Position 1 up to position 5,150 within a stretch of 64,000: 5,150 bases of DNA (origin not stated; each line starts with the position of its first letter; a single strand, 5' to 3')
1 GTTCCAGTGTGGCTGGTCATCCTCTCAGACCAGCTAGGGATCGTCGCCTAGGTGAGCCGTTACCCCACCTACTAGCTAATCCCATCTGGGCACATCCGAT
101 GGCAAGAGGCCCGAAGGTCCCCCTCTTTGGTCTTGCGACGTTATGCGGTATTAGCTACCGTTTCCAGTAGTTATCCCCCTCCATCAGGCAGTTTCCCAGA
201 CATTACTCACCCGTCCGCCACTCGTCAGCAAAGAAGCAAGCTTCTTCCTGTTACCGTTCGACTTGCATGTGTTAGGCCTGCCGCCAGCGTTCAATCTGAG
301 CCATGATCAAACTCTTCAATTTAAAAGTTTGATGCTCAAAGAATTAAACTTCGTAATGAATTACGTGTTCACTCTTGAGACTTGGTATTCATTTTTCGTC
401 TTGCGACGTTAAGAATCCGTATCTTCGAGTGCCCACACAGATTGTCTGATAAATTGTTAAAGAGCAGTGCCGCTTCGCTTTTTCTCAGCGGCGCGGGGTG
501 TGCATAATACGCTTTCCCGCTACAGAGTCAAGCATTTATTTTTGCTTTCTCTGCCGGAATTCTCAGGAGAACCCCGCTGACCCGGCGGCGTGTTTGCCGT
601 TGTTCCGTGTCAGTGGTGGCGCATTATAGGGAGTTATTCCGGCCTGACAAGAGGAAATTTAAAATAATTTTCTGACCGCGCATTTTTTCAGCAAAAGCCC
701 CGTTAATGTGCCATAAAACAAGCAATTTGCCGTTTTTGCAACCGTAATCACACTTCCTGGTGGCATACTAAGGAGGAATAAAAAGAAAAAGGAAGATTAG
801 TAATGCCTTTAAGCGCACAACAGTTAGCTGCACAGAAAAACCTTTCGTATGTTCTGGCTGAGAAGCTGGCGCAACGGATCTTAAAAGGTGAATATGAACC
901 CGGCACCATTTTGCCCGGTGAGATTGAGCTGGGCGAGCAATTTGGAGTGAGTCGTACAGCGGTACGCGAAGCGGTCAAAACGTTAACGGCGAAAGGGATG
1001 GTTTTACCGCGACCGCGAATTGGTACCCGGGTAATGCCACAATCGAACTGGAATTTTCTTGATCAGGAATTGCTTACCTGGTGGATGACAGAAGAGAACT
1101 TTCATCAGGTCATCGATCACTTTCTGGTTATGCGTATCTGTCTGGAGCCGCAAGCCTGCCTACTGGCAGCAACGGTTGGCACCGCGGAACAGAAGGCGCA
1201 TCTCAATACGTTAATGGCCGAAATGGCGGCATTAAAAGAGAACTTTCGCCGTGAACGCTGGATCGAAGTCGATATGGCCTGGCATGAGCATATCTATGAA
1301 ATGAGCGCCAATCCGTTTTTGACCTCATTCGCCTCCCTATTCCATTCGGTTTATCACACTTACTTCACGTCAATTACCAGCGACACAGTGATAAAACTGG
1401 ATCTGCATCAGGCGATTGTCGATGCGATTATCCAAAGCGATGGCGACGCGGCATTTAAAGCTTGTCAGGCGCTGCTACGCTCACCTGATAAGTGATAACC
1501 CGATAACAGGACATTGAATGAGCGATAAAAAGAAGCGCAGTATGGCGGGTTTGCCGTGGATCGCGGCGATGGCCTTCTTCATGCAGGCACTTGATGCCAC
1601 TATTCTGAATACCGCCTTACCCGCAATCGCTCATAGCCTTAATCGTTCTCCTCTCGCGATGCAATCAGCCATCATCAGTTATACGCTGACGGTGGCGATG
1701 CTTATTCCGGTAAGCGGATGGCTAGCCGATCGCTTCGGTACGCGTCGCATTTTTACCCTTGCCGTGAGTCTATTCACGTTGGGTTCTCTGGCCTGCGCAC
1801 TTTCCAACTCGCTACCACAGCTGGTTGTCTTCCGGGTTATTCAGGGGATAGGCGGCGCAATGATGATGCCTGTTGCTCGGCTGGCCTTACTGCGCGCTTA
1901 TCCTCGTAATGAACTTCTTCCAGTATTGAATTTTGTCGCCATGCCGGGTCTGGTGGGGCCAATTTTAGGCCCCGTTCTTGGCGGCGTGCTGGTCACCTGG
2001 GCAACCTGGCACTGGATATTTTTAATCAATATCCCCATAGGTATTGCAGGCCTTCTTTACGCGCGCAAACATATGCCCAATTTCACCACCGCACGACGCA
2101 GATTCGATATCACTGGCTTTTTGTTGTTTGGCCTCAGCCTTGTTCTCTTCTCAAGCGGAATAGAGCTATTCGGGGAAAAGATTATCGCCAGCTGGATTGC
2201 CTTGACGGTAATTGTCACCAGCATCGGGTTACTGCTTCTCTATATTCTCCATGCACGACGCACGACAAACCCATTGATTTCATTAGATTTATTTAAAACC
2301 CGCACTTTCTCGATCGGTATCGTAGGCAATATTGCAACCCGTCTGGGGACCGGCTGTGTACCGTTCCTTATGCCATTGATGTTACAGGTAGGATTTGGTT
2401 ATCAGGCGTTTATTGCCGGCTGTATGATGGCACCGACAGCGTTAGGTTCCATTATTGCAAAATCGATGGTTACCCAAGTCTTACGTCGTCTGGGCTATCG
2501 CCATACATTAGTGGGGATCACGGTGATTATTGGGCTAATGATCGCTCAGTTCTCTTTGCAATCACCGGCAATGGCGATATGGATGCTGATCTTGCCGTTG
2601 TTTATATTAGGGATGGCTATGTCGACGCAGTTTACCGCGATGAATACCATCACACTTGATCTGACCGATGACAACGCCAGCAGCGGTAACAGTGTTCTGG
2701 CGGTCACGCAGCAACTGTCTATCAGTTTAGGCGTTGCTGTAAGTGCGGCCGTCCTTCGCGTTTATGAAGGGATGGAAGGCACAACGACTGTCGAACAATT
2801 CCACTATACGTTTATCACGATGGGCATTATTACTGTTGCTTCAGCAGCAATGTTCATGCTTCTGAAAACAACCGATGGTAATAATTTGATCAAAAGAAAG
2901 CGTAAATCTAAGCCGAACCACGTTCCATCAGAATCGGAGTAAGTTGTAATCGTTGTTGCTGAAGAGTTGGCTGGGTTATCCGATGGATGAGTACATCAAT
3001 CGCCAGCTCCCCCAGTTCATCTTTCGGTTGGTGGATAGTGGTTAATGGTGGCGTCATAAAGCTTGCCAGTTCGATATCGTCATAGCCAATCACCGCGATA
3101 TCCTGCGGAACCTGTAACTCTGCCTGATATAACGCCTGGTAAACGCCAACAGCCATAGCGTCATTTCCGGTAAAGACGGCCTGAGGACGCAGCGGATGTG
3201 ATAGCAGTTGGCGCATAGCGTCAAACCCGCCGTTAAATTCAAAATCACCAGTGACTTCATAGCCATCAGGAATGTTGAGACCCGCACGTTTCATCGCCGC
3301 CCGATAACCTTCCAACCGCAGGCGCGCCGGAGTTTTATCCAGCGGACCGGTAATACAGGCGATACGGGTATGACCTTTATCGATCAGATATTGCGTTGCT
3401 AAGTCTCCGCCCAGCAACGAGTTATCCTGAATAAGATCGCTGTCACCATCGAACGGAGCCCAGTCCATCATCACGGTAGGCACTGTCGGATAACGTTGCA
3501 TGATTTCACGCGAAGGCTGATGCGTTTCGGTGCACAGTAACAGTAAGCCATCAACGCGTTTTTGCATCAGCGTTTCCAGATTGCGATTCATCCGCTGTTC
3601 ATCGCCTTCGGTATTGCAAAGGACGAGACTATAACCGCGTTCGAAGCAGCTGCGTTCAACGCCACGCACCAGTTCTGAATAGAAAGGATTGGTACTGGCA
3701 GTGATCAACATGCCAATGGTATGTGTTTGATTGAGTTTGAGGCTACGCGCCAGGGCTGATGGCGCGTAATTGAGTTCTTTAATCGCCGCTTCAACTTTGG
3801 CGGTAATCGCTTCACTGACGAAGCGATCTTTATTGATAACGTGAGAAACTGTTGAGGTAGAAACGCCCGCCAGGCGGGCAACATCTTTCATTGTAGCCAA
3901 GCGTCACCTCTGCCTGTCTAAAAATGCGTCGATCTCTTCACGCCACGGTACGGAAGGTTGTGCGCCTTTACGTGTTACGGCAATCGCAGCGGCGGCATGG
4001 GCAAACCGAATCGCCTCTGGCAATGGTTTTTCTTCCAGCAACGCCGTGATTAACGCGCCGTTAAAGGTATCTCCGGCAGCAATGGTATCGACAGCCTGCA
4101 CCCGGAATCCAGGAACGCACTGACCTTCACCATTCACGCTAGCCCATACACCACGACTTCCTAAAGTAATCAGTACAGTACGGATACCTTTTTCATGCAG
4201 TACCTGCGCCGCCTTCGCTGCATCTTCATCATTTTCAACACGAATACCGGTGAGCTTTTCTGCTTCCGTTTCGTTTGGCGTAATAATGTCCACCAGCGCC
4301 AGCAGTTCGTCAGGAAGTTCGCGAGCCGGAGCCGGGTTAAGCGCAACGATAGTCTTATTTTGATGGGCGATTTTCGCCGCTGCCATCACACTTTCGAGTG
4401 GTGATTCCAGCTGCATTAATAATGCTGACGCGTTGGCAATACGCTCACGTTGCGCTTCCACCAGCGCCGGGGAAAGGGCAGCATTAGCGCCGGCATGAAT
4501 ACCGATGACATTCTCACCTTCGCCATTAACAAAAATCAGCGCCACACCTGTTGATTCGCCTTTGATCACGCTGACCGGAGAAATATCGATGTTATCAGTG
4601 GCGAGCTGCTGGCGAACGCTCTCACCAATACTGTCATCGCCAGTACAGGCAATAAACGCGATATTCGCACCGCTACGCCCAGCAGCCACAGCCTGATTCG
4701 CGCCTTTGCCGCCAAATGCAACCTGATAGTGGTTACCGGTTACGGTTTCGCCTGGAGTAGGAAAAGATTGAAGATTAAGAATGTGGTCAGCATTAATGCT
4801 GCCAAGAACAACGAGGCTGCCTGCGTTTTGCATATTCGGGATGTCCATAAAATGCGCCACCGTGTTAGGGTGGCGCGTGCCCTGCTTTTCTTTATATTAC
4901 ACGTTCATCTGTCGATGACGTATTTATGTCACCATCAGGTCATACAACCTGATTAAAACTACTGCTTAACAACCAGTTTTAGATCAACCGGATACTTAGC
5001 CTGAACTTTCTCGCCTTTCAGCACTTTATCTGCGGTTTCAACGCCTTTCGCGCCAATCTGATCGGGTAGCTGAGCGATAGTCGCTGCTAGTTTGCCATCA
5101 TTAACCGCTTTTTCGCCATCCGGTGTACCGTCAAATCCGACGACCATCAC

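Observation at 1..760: Window opens inside an rRNA operon; tandem P1/P2 promoters are intact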

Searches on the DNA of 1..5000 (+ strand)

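Call 2: search_rna_families(source=window, start=1, end=5000, threshold=evalue, max_evalue=1, show_alignments=2)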
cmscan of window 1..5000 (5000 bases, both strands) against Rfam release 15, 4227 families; matches with E-value up to 1: 2.
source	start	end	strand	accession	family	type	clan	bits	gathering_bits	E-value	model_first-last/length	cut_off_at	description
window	1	322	-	RF00177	SSU_rRNA_bacteria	Gene; rRNA;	CL00111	241.2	50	8.1e-74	1-319/1533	3'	Bacterial small subunit ribosomal RNA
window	444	695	-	RF02849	Ysr197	Gene; sRNA;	-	83.3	167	4e-19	1-254/254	no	Yersinia sRNA 197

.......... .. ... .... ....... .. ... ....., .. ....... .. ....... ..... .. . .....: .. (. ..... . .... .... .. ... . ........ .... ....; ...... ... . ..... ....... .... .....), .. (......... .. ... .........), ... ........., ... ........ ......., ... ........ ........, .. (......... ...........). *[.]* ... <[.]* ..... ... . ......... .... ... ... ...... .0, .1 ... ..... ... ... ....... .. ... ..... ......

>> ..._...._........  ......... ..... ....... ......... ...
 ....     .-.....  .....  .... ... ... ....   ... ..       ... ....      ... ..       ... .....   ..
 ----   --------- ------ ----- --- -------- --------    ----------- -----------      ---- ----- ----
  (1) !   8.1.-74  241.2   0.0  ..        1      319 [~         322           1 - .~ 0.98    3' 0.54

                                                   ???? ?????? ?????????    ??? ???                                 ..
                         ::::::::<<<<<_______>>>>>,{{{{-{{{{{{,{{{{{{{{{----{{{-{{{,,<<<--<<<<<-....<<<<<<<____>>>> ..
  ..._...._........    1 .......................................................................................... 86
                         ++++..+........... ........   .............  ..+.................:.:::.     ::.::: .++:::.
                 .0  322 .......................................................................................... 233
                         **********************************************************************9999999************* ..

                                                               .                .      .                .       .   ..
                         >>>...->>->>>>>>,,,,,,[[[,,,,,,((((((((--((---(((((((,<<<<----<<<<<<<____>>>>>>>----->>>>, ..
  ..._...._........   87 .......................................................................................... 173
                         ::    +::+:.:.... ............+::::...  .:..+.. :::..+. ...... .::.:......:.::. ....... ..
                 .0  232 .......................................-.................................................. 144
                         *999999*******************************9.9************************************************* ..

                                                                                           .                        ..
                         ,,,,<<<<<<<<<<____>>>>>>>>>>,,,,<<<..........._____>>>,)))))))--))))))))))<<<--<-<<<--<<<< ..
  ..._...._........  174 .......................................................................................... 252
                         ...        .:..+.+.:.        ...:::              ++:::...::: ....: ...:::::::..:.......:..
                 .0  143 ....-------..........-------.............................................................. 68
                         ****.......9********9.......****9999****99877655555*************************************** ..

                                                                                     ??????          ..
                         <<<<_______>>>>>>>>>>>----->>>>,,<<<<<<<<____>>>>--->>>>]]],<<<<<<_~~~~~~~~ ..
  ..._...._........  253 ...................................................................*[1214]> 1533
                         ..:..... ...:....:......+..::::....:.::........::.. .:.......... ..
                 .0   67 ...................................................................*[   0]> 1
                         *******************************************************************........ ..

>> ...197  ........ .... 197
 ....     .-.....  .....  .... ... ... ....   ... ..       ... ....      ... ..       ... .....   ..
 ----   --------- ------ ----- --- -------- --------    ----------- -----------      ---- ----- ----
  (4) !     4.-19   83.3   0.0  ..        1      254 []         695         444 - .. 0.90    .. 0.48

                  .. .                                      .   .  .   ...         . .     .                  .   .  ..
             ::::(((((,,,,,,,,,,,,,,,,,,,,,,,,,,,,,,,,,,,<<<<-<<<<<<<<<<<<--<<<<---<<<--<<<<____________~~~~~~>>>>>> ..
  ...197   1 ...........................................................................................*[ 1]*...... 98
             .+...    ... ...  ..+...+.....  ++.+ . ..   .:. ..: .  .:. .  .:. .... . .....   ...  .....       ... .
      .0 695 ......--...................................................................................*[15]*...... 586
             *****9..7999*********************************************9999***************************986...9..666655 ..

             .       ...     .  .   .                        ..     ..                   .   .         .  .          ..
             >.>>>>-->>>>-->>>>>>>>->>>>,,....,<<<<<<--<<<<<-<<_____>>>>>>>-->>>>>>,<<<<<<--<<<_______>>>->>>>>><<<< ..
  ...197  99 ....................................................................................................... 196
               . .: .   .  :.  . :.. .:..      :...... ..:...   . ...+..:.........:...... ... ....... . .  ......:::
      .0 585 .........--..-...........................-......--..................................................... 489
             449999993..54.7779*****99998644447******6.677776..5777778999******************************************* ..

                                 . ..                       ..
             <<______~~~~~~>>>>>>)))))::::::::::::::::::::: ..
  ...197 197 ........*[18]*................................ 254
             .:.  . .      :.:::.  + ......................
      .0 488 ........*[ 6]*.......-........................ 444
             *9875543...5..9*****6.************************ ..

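Call 6: search_dna_similar(query=window:1-1600:+, collection=ecoli_genomes, mode=near, max_rows=15)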
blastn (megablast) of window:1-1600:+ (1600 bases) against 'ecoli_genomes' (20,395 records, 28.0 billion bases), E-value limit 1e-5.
Records with a match: 5432; places in all: 38102; records where one place covers at least 80% of the query: 5386.
Genomes with a match: 5425 of 5426; with a place that covers at least 80% of the query: 5385. Places per genome that has any: lowest 5, median 7, highest 17. On chromosomes: 38092 places; on plasmids: 10.
Best place of each record, by identity: >=99% 1959; 95-99% 3471; 90-95% 2.
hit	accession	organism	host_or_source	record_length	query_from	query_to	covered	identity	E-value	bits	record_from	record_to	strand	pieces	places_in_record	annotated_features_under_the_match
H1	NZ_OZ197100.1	Escherichia coli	environment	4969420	1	1600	100%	99.9%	0e+0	2944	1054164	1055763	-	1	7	yieP: FadR/GntR family transcriptional regulator | 16S ribosomal RNA | mdtD: multidrug transporter subunit MdtD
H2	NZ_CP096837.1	Escherichia coli strain PS10-3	small intestine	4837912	1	1600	100%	99.8%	0e+0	2939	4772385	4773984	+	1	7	yieP: FadR/GntR family transcriptional regulator | 16S ribosomal RNA | mdtD: multidrug transporter subunit MdtD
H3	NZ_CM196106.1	Escherichia coli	urban waste bin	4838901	1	1600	100%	99.8%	0e+0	2939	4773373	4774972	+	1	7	yieP: FadR/GntR family transcriptional regulator | 16S ribosomal RNA | mdtD: multidrug transporter subunit MdtD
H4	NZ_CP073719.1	Escherichia coli strain CX12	-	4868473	1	1600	100%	99.8%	0e+0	2933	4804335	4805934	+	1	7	yieP: FadR/GntR family transcriptional regulator | 16S ribosomal RNA | mdtD: multidrug transporter subunit MdtD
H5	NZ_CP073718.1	Escherichia coli strain CX08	-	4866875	1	1600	100%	99.8%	0e+0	2933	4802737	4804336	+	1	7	yieP: FadR/GntR family transcriptional regulator | 16S ribosomal RNA | mdtD: multidrug transporter subunit MdtD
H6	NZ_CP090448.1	Escherichia coli strain PT62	pigeon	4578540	1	1600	100%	99.7%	0e+0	2928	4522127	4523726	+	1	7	yieP: FadR/GntR family transcriptional regulator | 16S ribosomal RNA | mdtD: multidrug transporter subunit MdtD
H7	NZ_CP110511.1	Escherichia coli strain ws5-3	natural water sources close by farm or ...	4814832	1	1600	100%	99.7%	0e+0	2928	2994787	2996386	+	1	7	yieP: FadR/GntR family transcriptional regulator | 16S ribosomal RNA | mdtD: multidrug transporter subunit MdtD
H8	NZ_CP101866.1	Escherichia coli strain LP5-1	pigeon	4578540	1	1600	100%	99.7%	0e+0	2928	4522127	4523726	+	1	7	yieP: FadR/GntR family transcriptional regulator | 16S ribosomal RNA | mdtD: multidrug transporter subunit MdtD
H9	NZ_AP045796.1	Escherichia coli strain 23CRST029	Homo sapiens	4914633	1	1600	100%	99.6%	0e+0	2922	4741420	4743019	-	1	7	yieP: FadR/GntR family transcriptional regulator | 16S ribosomal RNA | mdtD: multidrug transporter subunit MdtD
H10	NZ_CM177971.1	Escherichia coli strain B25FEP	Gallus gallus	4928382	1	1600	100%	99.6%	0e+0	2922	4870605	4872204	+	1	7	yieP: FadR/GntR family transcriptional regulator | 16S ribosomal RNA | mdtD: multidrug transporter subunit MdtD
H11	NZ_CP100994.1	Escherichia coli strain ET201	Hoplobatrachus rugulosus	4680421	1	1600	100%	99.6%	0e+0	2920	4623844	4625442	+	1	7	yieP: FadR/GntR family transcriptional regulator | 16S ribosomal RNA | mdtD: multidrug transporter subunit MdtD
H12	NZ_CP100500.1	Escherichia coli strain LH50-c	Gallus gallus domesticus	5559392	1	1600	100%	99.6%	0e+0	2916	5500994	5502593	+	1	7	yieP: FadR/GntR family transcriptional regulator | 16S ribosomal RNA | mdtD: multidrug transporter subunit MdtD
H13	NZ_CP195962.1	Escherichia coli strain D8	Water sample from the Juan Diaz River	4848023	1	1600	100%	99.6%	0e+0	2916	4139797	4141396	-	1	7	yieP: FadR/GntR family transcriptional regulator | 16S ribosomal RNA | mdtD: multidrug transporter subunit MdtD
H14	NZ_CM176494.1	Escherichia coli strain Eco_24-2013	canine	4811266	1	1600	100%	99.6%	0e+0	2916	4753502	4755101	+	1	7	yieP: FadR/GntR family transcriptional regulator | 16S ribosomal RNA | mdtD: multidrug transporter subunit MdtD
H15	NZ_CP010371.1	Escherichia coli strain 6409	Homo sapiens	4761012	1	1600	100%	99.5%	0e+0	2911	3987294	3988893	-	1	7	yieP: FadR/GntR family transcriptional regulator | 16S ribosomal RNA | mdtD: multidrug transporter subunit MdtD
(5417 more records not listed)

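Call 7: get_annotated_region(hit=H1, flank=7000)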
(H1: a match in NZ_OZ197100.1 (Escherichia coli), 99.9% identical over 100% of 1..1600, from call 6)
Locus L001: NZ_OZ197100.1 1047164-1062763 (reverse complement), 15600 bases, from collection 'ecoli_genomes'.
description: Escherichia coli isolate 23S01245-7 chromosome 1, complete sequence
organism: Escherichia coli (NCBI taxid 562)
replicon: chromosome; assembly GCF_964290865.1
host: -; source: environment; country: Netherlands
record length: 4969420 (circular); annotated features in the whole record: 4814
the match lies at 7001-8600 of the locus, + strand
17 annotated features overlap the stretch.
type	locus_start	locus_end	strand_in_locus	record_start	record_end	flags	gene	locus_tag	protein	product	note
CDS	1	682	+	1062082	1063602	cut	yifB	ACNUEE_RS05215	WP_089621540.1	YifB family Mg chelatase-like AAA ATPase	-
CDS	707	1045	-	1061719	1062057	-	maoP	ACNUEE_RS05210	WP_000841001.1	macrodomain Ori organization protein MaoP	-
CDS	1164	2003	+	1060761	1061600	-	hdfR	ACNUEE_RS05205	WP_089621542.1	HTH-type transcriptional regulator HdfR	-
tRNA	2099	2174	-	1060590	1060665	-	-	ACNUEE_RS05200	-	tRNA-Trp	-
tRNA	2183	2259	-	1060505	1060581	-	-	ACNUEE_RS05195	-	tRNA-Asp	-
rRNA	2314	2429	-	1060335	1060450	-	rrf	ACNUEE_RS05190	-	5S ribosomal RNA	-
rRNA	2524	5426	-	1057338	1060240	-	-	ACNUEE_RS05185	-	23S ribosomal RNA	-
tRNA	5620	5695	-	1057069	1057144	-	-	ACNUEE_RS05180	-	tRNA-Glu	-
rRNA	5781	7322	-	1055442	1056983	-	-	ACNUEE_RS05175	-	16S ribosomal RNA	-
CDS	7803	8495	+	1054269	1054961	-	yieP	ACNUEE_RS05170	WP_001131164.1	FadR/GntR family transcriptional regulator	-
CDS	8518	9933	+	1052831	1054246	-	mdtD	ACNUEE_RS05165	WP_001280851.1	multidrug transporter subunit MdtD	-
CDS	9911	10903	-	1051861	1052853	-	rbsR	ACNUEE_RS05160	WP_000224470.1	ribose operon transcriptional repressor RbsR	-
CDS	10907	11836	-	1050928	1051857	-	rbsK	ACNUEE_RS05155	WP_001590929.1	ribokinase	-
CDS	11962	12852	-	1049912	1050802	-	rbsB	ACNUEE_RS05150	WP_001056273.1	ribose ABC transporter substrate-binding protein RbsB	-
CDS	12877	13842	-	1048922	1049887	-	rbsC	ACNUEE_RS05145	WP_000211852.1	ribose ABC transporter permease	-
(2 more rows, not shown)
